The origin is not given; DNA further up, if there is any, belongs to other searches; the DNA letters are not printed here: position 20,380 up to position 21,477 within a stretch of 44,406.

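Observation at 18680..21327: MTHFR-like gene fused into an operon with a bifurcating-type EtfAB: candidate new class of methylene-THF reductase complex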

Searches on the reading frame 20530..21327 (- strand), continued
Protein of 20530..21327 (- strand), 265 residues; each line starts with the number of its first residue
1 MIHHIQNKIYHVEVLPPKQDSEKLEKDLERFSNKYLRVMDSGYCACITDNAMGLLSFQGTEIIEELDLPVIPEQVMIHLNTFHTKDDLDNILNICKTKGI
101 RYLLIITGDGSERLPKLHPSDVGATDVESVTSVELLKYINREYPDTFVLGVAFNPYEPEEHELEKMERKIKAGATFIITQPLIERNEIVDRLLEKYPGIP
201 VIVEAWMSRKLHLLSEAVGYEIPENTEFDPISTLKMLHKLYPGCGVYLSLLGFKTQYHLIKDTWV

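Call 36: search_protein_representatives(protein=window:20530-21327:-)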
Query: 265 residues. Proteins with E-value up to 0.001 (for the whole library): 165; up to 1e-10: 69; up to 1e-30: 27. The best 150 are listed.
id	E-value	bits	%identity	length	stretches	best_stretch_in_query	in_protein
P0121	8.1e-77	274.9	50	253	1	9-262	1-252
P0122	8.3e-73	261.8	48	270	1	7-264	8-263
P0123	2.2e-64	234.1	49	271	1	9-258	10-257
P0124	7.5e-62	225.8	47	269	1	6-260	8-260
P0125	1.5e-57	211.8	45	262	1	10-258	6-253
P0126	7.7e-55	202.9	45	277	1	9-258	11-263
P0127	1.9e-54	201.6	45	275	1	9-258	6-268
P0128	2.0e-54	201.5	60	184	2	3-108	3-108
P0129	5.8e-53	196.7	52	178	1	5-179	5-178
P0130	7.4e-53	196.4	52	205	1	69-264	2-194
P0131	4.4e-51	190.6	48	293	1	11-251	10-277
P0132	5.7e-48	180.4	45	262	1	7-214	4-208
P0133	1.9e-47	178.6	46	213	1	59-258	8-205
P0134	2.2e-47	178.4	39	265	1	11-253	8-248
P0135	6.3e-42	160.5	55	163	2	143-264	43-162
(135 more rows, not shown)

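Call 39: predict_structure(alignment_id=A2)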
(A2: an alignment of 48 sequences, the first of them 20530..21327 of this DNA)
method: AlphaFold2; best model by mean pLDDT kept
length: 265 residues; sequences in the alignment: 48
mean_pLDDT: 85.5   pTM: 0.86
mean pLDDT of the five models: 85.5, 84.3, 84.2, 83.3, 81.4
residues with pLDDT >= 90: 135; 70-90: 90; 50-70: 39; < 50: 1
segments of 3 or more residues with pLDDT < 50: none
pLDDT, mean of each block of 10 residues (from residue 1): 91 84 84 89 85 66 91 92 88 95 84 76 90 96 96 91 94 96 93 96 87 70 68 91 92 56 51
secondary structure, 60 per line:
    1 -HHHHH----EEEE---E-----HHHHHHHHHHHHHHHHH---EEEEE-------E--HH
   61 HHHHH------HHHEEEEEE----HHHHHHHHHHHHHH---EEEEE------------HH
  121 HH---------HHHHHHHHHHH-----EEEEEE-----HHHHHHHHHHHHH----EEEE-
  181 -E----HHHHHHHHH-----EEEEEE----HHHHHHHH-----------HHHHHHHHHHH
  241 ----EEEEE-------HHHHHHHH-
elements in order: H2-6 E11-14 H24-40 E44-48 H59-65 E75-80 H85-98 E102-106 H119-122 H132-142 E148-153 H159-171 E176-179 H187-195 E201-206 H211-218 H230-240 E245-249 H257-264

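Call 42: fold_search(model_id=the predicted structure, library=pdb)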
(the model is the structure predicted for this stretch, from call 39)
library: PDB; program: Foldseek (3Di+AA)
matches with E <= 10: 1847; with E <= 0.001: 214
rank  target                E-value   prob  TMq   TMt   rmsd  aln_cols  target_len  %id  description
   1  8uy1_D                1.6e-12  1.00  0.68  0.34   4.6       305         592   17  Methylenetetrahydrofolate reductase from Chaetomium thermophilum DSM 1495, Active (R) State (released 2024-06-19)
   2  7th5_B                2.2e-12  1.00  0.68  0.64   5.0       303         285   21  Thermus thermophilus methylenetetrahydrofolate reductase (released 2023-01-18)
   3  1v93                  2.2e-12  1.00  0.65  0.60   6.2       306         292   20  5,10-Methylenetetrahydrofolate Reductase from Thermus thermophilus HB8 (released 2004-02-03)
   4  8uy1_A                3.1e-12  1.00  0.69  0.34   4.6       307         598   17  Methylenetetrahydrofolate reductase from Chaetomium thermophilum DSM 1495, Active (R) State (released 2024-06-19)
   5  8uy1_C                3.5e-12  1.00  0.69  0.34   4.7       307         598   16  Methylenetetrahydrofolate reductase from Chaetomium thermophilum DSM 1495, Active (R) State (released 2024-06-19)
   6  8eac_A                4.7e-12  1.00  0.68  0.63   5.2       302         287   20  Thermus thermophilus methylenetetrahydrofolate reductase (released 2023-01-18)
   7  8eac_B                4.7e-12  1.00  0.66  0.63   4.9       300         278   21  Thermus thermophilus methylenetetrahydrofolate reductase (released 2023-01-18)
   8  3apy_A                5.3e-12  1.00  0.70  0.64   5.0       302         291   22  Properties and crystal structure of methylenetetrahydrofolate reductase from Thermus thermophilus HB8 (released 2011-09-14)
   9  6fnu                  1.8e-11  1.00  0.70  0.63   5.2       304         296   20  Structure of S. cerevisiae Methylenetetrahydrofolate reductase 1, catalytic domain (released 2018-03-07)
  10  3apt_B                4.6e-11  1.00  0.65  0.63   5.1       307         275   18  properties and crystal structure of methylenetetrahydrofolate reductase from Thermus thermophilus HB8 (released 2011-09-14)
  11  8uy2_C                1.0e-10  1.00  0.68  0.36   5.2       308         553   17  Methylenetetrahydrofolate reductase from Chaetomium thermophilum DSM 1495, AdoMet-bound, Inhibited (T) State (released 2024-06-19)
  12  8uy2_B                1.7e-10  1.00  0.69  0.36   5.1       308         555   18  Methylenetetrahydrofolate reductase from Chaetomium thermophilum DSM 1495, AdoMet-bound, Inhibited (T) State (released 2024-06-19)
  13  8uy2_A                2.2e-10  1.00  0.71  0.37   4.6       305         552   17  Methylenetetrahydrofolate reductase from Chaetomium thermophilum DSM 1495, AdoMet-bound, Inhibited (T) State (released 2024-06-19)
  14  6fcx_A                3.3e-09  1.00  0.69  0.33   4.4       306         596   17  Structure of human 5,10-methylenetetrahydrofolate reductase (MTHFR) (released 2018-05-16)
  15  1zpt_A                4.0e-09  1.00  0.64  0.62   5.2       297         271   16  Escherichia coli Methylenetetrahydrofolate Reductase (reduced) complexed with NADH, pH 7.25 (released 2005-08-09)
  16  7wmz_C                6.1e-09  1.00  0.63  0.58   6.0       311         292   16  Crystal structure of methylenetetrahydrofolate reductase MSMEG_6649 from Mycobacterium smegmatis with NADH (released 2023-01-25)
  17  7wmz_B                1.1e-08  1.00  0.60  0.56   6.4       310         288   15  Crystal structure of methylenetetrahydrofolate reductase MSMEG_6649 from Mycobacterium smegmatis with NADH (released 2023-01-25)
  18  3ijd_B                1.5e-08  1.00  0.63  0.59   4.9       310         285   15  Uncharacterized protein Cthe_2304 from Clostridium thermocellum binds two copies of 5-methyl-5,6,7,8-tetrahydrofolic a (released 2009-09-01)
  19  7wmz_D                4.7e-08  1.00  0.61  0.57   6.3       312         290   15  Crystal structure of methylenetetrahydrofolate reductase MSMEG_6649 from Mycobacterium smegmatis with NADH (released 2023-01-25)
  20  7wmz_E                1.1e-07  1.00  0.63  0.59   5.9       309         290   14  Crystal structure of methylenetetrahydrofolate reductase MSMEG_6649 from Mycobacterium smegmatis with NADH (released 2023-01-25)
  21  7wmz_A                1.2e-07  1.00  0.64  0.59   5.9       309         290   14  Crystal structure of methylenetetrahydrofolate reductase MSMEG_6649 from Mycobacterium smegmatis with NADH (released 2023-01-25)
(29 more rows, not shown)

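Call 48: find_encoding_contigs(protein=P0097, flank=10000, max_places=2)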
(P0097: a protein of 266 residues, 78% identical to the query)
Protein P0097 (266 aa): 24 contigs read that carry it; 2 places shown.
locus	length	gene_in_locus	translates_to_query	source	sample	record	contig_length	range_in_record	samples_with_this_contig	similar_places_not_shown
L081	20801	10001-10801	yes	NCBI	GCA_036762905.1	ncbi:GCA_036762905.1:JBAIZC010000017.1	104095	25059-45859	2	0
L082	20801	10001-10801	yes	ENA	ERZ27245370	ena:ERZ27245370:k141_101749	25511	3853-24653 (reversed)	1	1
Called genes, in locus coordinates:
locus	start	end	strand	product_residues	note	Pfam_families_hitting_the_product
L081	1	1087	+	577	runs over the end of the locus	PF00672:HAMP (weak), PF06580:His_kinase, PF02518:HATPase_c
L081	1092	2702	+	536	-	PF00072:Response_reg, PF00165:HTH_AraC, PF12833:HTH_18, PF00165:HTH_AraC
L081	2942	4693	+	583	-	PF01547:SBP_bac_1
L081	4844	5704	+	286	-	PF00528:BPD_transp_1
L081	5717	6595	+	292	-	PF00528:BPD_transp_1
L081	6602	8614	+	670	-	PF01229:Glyco_hydro_39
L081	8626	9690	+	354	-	PF00150:Cellulase, PF02836:Glyco_hydro_2_C (weak)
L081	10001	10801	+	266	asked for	PF02219:MTHFR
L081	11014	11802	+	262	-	PF01012:ETF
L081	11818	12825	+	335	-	PF01012:ETF, PF00766:ETF_alpha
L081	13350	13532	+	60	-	PF09388:SpoOE-like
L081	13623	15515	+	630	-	-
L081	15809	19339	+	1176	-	PF01855:POR_N, PF17147:PFOR_II, PF01558:POR, PF10371:EKR, PF12838:Fer4_7, PF13183:Fer4_8, PF22338:Pyruv_OxRed_insertion, PF02775:TPP_enzyme_C, +7 more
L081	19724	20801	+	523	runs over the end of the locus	PF00072:Response_reg, PF00165:HTH_AraC, PF12833:HTH_18, PF00165:HTH_AraC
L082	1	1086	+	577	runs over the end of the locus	PF00672:HAMP (weak), PF06580:His_kinase, PF02518:HATPase_c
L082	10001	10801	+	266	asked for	PF02219:MTHFR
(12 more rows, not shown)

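Call 49: find_encoding_contigs(protein=window:20530-21327:-, flank=3000, max_places=3)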
Protein window:20530-21327:- (265 aa): no gene with exactly this product is on record in the collection.

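Call 58: list_cluster_members(proteins=[P0097, P0091, P0074, P0049, P0025, P0114, P0082, P0055, P0076, P0041])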
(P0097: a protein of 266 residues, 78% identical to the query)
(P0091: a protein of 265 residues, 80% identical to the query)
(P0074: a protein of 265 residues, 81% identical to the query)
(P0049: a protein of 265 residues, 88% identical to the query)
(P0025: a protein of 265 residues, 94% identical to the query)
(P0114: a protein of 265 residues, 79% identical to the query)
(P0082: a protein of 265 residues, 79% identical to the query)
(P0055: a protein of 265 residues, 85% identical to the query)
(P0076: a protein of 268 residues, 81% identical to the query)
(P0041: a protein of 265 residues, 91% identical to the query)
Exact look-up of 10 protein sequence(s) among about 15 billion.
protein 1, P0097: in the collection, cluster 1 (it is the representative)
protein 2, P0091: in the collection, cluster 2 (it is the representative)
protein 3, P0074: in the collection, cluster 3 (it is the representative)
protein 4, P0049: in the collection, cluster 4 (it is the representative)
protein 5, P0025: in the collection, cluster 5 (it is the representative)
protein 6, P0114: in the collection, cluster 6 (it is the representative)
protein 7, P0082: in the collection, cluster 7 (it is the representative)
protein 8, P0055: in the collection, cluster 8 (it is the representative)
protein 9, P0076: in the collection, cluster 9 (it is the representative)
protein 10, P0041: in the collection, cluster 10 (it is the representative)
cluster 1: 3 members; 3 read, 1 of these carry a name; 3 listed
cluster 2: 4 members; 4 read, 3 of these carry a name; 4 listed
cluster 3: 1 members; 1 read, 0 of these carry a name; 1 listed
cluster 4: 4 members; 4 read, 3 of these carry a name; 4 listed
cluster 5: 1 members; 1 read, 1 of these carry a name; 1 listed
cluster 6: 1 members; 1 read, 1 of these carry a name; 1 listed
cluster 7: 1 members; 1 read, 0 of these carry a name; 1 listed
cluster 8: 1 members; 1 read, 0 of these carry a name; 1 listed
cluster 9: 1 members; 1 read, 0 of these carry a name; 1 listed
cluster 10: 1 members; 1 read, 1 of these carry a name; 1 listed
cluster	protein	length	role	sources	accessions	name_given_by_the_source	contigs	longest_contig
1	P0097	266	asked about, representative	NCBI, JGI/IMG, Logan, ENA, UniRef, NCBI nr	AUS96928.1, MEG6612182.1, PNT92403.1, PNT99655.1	hypothetical protein CDQ84_02165 [Clostridium thermosuccinogenes] | methylenetetrahydrofolate reductase (NADPH) | Methylenetetrahydrofolate reductase n=1 Tax=Clostridium thermosuccinogenes TaxID=84032 ...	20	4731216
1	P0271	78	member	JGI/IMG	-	-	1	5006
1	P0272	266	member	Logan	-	-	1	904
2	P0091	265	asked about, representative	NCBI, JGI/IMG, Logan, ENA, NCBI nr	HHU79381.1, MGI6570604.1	MAG: methylenetetrahydrofolate reductase [Caldicoprobacterales bacterium] | methylenetetrahydrofolate reductase (NADPH) | hypothetical protein [Clostridiales bacterium]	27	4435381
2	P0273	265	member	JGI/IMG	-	methylenetetrahydrofolate reductase (NADPH)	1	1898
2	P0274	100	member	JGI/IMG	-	methylenetetrahydrofolate reductase (NADPH)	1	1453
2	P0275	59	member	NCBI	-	-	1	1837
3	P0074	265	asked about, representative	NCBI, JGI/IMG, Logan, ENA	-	-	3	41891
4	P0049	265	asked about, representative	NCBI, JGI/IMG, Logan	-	methylenetetrahydrofolate reductase (NADPH)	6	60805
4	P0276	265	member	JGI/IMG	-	methylenetetrahydrofolate reductase (NADPH)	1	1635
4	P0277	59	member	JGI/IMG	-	methylenetetrahydrofolate reductase (NADPH)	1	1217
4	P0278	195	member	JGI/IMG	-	-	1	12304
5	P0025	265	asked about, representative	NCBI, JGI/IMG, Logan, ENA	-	methylenetetrahydrofolate reductase (NADPH)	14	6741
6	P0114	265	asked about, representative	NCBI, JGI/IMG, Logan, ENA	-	methylenetetrahydrofolate reductase (NADPH)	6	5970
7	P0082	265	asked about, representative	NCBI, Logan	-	-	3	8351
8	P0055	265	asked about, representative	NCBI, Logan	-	-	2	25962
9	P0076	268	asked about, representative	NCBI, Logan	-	-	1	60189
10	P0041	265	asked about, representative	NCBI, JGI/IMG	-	methylenetetrahydrofolate reductase (NADPH)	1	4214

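Call 64: find_related_loci(query=A5, collection=metagenome_contigs, flank=5000)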
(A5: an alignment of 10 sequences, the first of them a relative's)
Query A5 (271 aa) in metagenome_contigs; peptide patterns used: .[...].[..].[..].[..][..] (x = any residue, [..] = any of these).
126 stretches matched a pattern; 110 encode a relative of the query (tblastn E <= 1e-3); the best 80 are kept; 80 distinct loci.
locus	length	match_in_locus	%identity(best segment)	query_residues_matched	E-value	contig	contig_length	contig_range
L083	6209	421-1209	57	1-263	1e-101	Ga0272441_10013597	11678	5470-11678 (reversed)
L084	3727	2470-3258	57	1-263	1e-102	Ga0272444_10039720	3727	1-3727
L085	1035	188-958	57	11-271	8e-108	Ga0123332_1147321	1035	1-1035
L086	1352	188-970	59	3-264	4e-106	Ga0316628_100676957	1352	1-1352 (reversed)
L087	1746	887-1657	57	5-262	6e-104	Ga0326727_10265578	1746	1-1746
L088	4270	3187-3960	55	8-266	6e-98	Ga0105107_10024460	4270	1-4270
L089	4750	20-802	60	5-266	2e-97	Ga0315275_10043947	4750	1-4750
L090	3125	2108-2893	56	5-266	1e-98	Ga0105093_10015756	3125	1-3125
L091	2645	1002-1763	56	8-262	1e-99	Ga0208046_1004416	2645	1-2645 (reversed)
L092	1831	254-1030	54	5-263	2e-101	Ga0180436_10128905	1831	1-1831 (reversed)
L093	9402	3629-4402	56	8-266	1e-95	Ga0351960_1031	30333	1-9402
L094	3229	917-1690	55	3-260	2e-96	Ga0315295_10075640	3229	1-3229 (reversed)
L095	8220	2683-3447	56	11-266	9e-95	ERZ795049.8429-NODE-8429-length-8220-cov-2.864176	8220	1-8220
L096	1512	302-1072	53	6-261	8e-101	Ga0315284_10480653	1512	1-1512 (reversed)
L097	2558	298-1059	55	11-265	2e-97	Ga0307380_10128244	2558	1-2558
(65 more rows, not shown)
